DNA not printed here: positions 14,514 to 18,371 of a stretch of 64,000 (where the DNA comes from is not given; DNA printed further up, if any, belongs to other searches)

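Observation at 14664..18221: TatC fused in frame to an LptD-like outer-membrane protein through a signal-peptide-like seventh hydrophobic segment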

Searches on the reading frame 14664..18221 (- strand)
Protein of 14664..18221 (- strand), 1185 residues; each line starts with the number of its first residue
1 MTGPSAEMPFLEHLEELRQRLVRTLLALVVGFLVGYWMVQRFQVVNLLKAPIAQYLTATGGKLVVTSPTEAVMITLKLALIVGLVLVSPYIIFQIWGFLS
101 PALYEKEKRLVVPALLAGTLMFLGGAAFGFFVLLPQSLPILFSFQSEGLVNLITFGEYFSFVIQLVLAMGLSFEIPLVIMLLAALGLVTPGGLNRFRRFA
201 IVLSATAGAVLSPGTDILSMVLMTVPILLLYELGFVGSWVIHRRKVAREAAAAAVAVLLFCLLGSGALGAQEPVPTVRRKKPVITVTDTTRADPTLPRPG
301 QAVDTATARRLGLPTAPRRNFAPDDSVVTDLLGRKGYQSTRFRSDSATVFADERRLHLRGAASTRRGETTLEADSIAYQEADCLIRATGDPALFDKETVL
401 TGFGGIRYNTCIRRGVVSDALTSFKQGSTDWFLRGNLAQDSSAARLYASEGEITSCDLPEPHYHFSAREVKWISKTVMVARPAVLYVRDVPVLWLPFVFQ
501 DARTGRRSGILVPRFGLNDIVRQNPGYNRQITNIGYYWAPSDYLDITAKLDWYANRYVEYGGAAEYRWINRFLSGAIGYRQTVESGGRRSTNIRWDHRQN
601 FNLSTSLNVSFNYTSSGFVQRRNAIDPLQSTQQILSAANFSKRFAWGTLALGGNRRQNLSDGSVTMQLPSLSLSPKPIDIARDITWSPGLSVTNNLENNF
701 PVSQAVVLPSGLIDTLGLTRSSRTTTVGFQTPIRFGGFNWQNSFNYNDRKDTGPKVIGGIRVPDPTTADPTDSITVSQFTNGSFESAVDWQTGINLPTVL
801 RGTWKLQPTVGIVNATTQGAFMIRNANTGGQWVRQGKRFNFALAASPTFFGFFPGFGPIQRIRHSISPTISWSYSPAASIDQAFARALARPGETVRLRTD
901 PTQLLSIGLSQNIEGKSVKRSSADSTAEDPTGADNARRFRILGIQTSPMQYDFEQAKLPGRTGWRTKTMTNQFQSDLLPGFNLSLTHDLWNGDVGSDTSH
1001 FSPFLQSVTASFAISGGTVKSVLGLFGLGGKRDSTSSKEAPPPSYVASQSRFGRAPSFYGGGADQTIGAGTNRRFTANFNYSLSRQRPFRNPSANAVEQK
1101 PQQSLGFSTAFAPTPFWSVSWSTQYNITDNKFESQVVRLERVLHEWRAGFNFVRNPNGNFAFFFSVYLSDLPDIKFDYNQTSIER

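Call 3: search_protein_families(library=pfam, proteins=[window:14664-18221:-], max_evalue=1)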
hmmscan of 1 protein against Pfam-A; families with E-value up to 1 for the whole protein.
window:14664-18221:- (1185 aa): 2 families
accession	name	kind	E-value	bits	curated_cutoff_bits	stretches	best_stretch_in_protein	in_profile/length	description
PF00902.23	TatC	-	4.8e-62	209.9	25.1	1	12-226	1-208/208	Sec-independent protein translocase protein (TatC)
PF19838.5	LptD_2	-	7.6e-37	127.5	22.5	1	479-926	2-412/464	LptD protein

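Call 4: search_protein_families(library=ncbifam, proteins=[window:14664-18221:-], max_evalue=1)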
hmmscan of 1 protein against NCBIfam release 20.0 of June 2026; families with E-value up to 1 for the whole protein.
window:14664-18221:- (1185 aa): 5 families
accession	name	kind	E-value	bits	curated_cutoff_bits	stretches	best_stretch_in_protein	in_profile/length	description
TIGR00945.1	tatC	equivalog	3.7e-59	200.2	132.7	1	11-231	2-215/215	twin-arginine translocase subunit TatC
TIGR01912.1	TatC-Arch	equivalog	5.7e-43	147.3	192.6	1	13-237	5-228/234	Sec-independent protein translocase TatC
NF008174.0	PRK10921.1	equivalog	4e-42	144.6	432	1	8-246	7-242/258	Sec-independent protein translocase subunit TatC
NF003358.0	PRK04423.1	equivalog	1.8e-05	23.1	944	1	451-519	165-234/799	LPS-assembly protein LptD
NF002997.0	PRK03761.1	equivalog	0.00012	20.4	683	1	449-578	165-286/783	LPS assembly protein LptD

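Call 6: find_homologous_proteins(query=window:14664-18221:-, max_evalue=0.00001)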
Query window:14664-18221:- (1185 aa): 1340 proteins with E <= 0.00001 among 8000 candidates; the best 120 are listed.
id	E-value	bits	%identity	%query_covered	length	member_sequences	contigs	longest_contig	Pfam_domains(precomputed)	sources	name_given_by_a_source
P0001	0.0e+0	2587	95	100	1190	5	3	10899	PF00902.24,PF19838.6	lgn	-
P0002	0.0e+0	2369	87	99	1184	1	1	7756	PF00902.24,PF19838.6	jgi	jgi:Tat protein translocase TatC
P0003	0.0e+0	2311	85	100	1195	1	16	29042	PF00902.24,PF19838.6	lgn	-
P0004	0.0e+0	2144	79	100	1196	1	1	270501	PF00902.24,PF19838.6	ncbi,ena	-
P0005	0.0e+0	2103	77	100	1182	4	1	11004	PF00902.24,PF19838.6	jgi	jgi:Tat protein translocase TatC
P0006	0.0e+0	2099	77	100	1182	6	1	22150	PF00902.24,PF19838.6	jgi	jgi:Tat protein translocase TatC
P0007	0.0e+0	2090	77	100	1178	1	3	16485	PF00902.24,PF19838.6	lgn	-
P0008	0.0e+0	2083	76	100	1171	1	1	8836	PF00902.24,PF19838.6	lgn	-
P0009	0.0e+0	2073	77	99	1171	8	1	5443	PF00902.24,PF19838.6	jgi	jgi:Tat protein translocase TatC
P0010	0.0e+0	2071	75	100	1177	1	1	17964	PF00902.24,PF19838.6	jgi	jgi:Tat protein translocase TatC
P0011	0.0e+0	2069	76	100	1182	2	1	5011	PF00902.24,PF19838.6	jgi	jgi:Tat protein translocase TatC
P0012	0.0e+0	2036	76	100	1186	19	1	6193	PF00902.24,PF19838.6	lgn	-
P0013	0.0e+0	2028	74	100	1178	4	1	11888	PF00902.24,PF19838.6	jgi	jgi:Tat protein translocase TatC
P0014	0.0e+0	2018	74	100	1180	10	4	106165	PF00902.24,PF19838.6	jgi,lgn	jgi:Tat protein translocase TatC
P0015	0.0e+0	2010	74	100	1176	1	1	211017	PF00902.24,PF19838.6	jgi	jgi:Tat protein translocase TatC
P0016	0.0e+0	2007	74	100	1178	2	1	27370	PF00902.24,PF19838.6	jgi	jgi:Tat protein translocase TatC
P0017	0.0e+0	1998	74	99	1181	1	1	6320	PF00902.24,PF19838.6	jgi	jgi:Tat protein translocase TatC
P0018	0.0e+0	1981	73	100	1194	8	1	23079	PF00902.24,PF19838.6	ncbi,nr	ncbi:MAG: twin-arginine translocase subunit TatC [Gemmatimonadota bacterium]|nr:twin-arginine transl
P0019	0.0e+0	1976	74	100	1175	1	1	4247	PF00902.24,PF19838.6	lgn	-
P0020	0.0e+0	1975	73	100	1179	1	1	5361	PF00902.24,PF19838.6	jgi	jgi:Tat protein translocase TatC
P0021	0.0e+0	1975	72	100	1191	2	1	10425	PF00902.24,PF19838.6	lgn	-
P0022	0.0e+0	1971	74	99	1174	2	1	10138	PF00902.24,PF19838.6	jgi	-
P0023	0.0e+0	1959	71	100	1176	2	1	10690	PF00902.24,PF19838.6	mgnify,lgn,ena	mgnify:FL=1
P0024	0.0e+0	1958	72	100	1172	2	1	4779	PF00902.24,PF19838.6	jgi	-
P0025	0.0e+0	1951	74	99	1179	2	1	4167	PF00902.24,PF19838.6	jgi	jgi:Tat protein translocase TatC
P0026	0.0e+0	1948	72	100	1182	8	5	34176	PF00902.24,PF19838.6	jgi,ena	jgi:Tat protein translocase TatC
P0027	0.0e+0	1947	73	100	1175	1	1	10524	PF00902.24,PF19838.6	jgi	jgi:Tat protein translocase TatC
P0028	0.0e+0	1946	73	100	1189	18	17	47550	PF00902.24,PF19838.6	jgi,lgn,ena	-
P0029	0.0e+0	1943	73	100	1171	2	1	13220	PF00902.24,PF19838.6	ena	-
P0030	0.0e+0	1941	72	100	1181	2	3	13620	PF00902.24,PF19838.6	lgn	-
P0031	0.0e+0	1939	71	100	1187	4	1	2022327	PF00902.24,PF19838.6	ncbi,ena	-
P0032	0.0e+0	1930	72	100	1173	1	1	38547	PF00902.24,PF19838.6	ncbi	-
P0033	0.0e+0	1929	71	99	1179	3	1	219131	PF00902.24,PF19838.6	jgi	-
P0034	0.0e+0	1923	72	100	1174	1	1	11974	PF00902.24,PF19838.6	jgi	jgi:Tat protein translocase TatC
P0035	0.0e+0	1914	72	100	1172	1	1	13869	PF00902.24,PF19838.6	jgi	jgi:Tat protein translocase TatC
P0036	0.0e+0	1905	70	100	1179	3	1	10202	PF00902.24,PF19838.6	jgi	-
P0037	0.0e+0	1904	71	100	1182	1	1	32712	PF00902.24,PF19838.6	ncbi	-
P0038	0.0e+0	1897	70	100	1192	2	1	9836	PF00902.24,PF19838.6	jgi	-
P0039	0.0e+0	1894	71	100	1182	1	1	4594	PF00902.24,PF19838.6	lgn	-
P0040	0.0e+0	1891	69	100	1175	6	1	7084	PF00902.24,PF19838.6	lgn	-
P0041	0.0e+0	1866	69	100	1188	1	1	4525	PF00902.24,PF19838.6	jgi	jgi:Tat protein translocase TatC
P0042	0.0e+0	1855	69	100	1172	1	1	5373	PF00902.24,PF19838.6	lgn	-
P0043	0.0e+0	1849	69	100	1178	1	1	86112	PF00902.24,PF19838.6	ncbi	-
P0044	0.0e+0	1828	68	100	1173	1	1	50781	PF00902.24,PF19838.6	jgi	jgi:Tat protein translocase TatC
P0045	0.0e+0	1817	68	100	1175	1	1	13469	PF00902.24,PF19838.6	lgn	-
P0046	0.0e+0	1805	67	99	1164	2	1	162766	PF00902.24,PF19838.6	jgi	jgi:Tat protein translocase TatC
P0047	0.0e+0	1784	66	100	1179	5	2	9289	PF00902.24,PF19838.6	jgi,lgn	jgi:Tat protein translocase TatC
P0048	0.0e+0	1746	65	100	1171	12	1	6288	PF00902.24,PF19838.6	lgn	-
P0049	0.0e+0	1735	64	100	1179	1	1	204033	PF00902.24,PF19838.6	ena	-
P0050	0.0e+0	1728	64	100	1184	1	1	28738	PF00902.24,PF19838.6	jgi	jgi:Tat protein translocase TatC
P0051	0.0e+0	1724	64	100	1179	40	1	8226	PF00902.24,PF19838.6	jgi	-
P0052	0.0e+0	1720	64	100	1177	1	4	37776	PF00902.24,PF19838.6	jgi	jgi:Tat protein translocase TatC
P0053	0.0e+0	1708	63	100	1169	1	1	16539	PF00902.24,PF19838.6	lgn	-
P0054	0.0e+0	1655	62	100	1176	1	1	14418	PF00902.24,PF19838.6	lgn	-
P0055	0.0e+0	1640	62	100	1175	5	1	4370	PF00902.24,PF19838.6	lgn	-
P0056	0.0e+0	1618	60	100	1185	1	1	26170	PF00902.24,PF19838.6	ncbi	ncbi:MAG: twin-arginine translocase subunit TatC [Gemmatimonadota bacterium]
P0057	0.0e+0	1591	60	100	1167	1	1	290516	PF00902.24,PF19838.6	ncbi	-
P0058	0.0e+0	1590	60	100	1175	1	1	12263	PF00902.24,PF19838.6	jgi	jgi:sec-independent protein translocase protein TatC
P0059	0.0e+0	1589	60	100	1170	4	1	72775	PF00902.24,PF19838.6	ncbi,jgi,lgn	jgi:sec-independent protein translocase protein TatC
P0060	0.0e+0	1589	60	100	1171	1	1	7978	PF00902.24,PF19838.6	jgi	jgi:Tat protein translocase TatC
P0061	0.0e+0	1587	60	100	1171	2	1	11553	PF00902.24,PF19838.6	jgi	jgi:Tat protein translocase TatC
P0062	0.0e+0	1587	60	100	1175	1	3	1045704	PF00902.24,PF19838.6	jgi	jgi:sec-independent protein translocase protein TatC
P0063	0.0e+0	1587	60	100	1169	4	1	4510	PF00902.24,PF19838.6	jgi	jgi:Tat protein translocase TatC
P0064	0.0e+0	1587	59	100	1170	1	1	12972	PF00902.24,PF19838.6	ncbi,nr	ncbi:MAG TPA: twin-arginine translocase subunit TatC [Gemmatimonadales bacterium]|nr:twin-arginine t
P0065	0.0e+0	1585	60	100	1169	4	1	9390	PF00902.24,PF19838.6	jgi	jgi:sec-independent protein translocase protein TatC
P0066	0.0e+0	1585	59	100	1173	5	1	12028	PF00902.24,PF19838.6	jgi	jgi:Tat protein translocase TatC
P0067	0.0e+0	1584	59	100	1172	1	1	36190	PF00902.24,PF19838.6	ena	-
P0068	0.0e+0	1584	60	100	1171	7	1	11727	PF00902.24,PF19838.6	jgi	jgi:Tat protein translocase TatC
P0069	0.0e+0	1583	59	100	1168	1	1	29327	PF00902.24,PF19838.6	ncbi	ncbi:MAG TPA: twin-arginine translocase subunit TatC [Gemmatimonadales bacterium]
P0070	0.0e+0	1583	60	100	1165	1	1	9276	PF00902.24,PF19838.6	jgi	jgi:Tat protein translocase TatC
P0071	0.0e+0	1582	59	100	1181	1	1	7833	PF00902.24,PF19838.6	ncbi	-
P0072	0.0e+0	1582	60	100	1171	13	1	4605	PF00902.24,PF19838.6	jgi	jgi:Tat protein translocase TatC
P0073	0.0e+0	1580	60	100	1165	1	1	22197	PF00902.24,PF19838.6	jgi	-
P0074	0.0e+0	1578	60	100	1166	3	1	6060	PF00902.24,PF19838.6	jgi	-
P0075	0.0e+0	1576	59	100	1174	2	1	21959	PF00902.24,PF19838.6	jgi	jgi:Tat protein translocase TatC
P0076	0.0e+0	1575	59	100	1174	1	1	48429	PF00902.24,PF19838.6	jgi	jgi:sec-independent protein translocase protein TatC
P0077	0.0e+0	1575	59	100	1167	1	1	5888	PF00902.24,PF19838.6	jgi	jgi:Tat protein translocase TatC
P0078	0.0e+0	1574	60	100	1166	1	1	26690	PF00902.24,PF19838.6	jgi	jgi:sec-independent protein translocase protein TatC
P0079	0.0e+0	1574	59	100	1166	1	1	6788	PF00902.24,PF19838.6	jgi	-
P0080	0.0e+0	1573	60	100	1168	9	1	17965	PF00902.24,PF19838.6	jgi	jgi:Tat protein translocase TatC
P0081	0.0e+0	1573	59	100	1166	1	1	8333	PF00902.24,PF19838.6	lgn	-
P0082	0.0e+0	1573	59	100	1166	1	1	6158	PF00902.24,PF19838.6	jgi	-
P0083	0.0e+0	1572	59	100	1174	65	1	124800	PF00902.24,PF19838.6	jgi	jgi:Tat protein translocase TatC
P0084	0.0e+0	1572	60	100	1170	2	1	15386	PF00902.24,PF19838.6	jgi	jgi:Tat protein translocase TatC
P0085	0.0e+0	1572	59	100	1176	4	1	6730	PF00902.24,PF19838.6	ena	-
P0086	0.0e+0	1572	60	100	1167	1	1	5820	PF00902.24,PF19838.6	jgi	jgi:sec-independent protein translocase protein TatC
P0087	0.0e+0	1571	59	100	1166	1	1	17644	PF00902.24,PF19838.6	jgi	-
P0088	0.0e+0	1571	59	100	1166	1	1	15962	PF00902.24,PF19838.6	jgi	-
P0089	0.0e+0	1571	59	100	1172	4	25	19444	PF00902.24,PF19838.6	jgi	jgi:Tat protein translocase TatC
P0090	0.0e+0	1571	59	100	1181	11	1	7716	PF00902.24,PF19838.6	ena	-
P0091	0.0e+0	1571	60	100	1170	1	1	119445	PF00902.24,PF19838.6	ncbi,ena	-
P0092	0.0e+0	1570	59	100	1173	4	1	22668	PF00902.24,PF19838.6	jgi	jgi:Tat protein translocase TatC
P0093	0.0e+0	1569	58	100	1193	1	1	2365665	PF00902.24,PF19838.6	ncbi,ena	-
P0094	0.0e+0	1569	59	100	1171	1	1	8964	PF00902.24,PF19838.6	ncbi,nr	ncbi:MAG TPA: twin-arginine translocase subunit TatC [Gemmatimonadales bacterium]|nr:twin-arginine t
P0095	0.0e+0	1569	59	100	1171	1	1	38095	PF00902.24,PF19838.6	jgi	jgi:Tat protein translocase TatC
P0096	0.0e+0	1568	60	100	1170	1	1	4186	PF00902.24,PF19838.6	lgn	-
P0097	0.0e+0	1568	59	100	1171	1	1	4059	PF00902.24,PF19838.6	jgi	-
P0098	0.0e+0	1567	59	100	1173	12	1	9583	PF00902.24,PF19838.6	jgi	jgi:sec-independent protein translocase protein TatC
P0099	0.0e+0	1567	59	100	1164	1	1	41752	PF00902.24,PF19838.6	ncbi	ncbi:MAG TPA: twin-arginine translocase subunit TatC [Gemmatimonadales bacterium]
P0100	0.0e+0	1567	59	100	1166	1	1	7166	PF00902.24,PF19838.6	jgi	jgi:sec-independent protein translocase protein TatC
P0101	0.0e+0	1567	59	99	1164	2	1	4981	PF00902.24,PF19838.6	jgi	jgi:Tat protein translocase TatC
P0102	0.0e+0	1566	59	100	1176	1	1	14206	PF00902.24,PF19838.6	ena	-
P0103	0.0e+0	1566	59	99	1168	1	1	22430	PF00902.24,PF19838.6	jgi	jgi:Tat protein translocase TatC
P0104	0.0e+0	1565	60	100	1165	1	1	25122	PF00902.24,PF19838.6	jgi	jgi:Tat protein translocase TatC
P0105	0.0e+0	1564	59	100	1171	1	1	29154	PF00902.24,PF19838.6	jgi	jgi:Tat protein translocase TatC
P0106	0.0e+0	1563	60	99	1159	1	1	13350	PF00902.24,PF19838.6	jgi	jgi:sec-independent protein translocase protein TatC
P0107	0.0e+0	1563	59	100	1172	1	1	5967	PF00902.24,PF19838.6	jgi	jgi:Tat protein translocase TatC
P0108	0.0e+0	1563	59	99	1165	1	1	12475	PF00902.24,PF19838.6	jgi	jgi:sec-independent protein translocase protein TatC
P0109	0.0e+0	1562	58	100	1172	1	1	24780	PF00902.24,PF19838.6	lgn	-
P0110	0.0e+0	1561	58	100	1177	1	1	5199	PF00902.24,PF19838.6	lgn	-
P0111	0.0e+0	1561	59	100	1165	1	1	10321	PF00902.24,PF19838.6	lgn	-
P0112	0.0e+0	1561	58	100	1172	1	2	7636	PF00902.24,PF19838.6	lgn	-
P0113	0.0e+0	1561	59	100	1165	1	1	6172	PF00902.24,PF19838.6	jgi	jgi:sec-independent protein translocase protein TatC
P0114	0.0e+0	1560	58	100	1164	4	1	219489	PF00902.24,PF19838.6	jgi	jgi:sec-independent protein translocase protein TatC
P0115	0.0e+0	1560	59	99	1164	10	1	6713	PF00902.24,PF19838.6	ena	-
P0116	0.0e+0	1560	59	100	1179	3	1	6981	PF00902.24,PF19838.6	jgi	-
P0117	0.0e+0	1559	59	100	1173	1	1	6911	PF00902.24,PF19838.6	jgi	jgi:Tat protein translocase TatC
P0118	0.0e+0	1558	59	100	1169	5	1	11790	PF00902.24,PF19838.6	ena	-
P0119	0.0e+0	1558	59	100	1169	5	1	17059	PF00902.24,PF19838.6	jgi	jgi:Tat protein translocase TatC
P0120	0.0e+0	1558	59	99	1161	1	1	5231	PF00902.24,PF19838.6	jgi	-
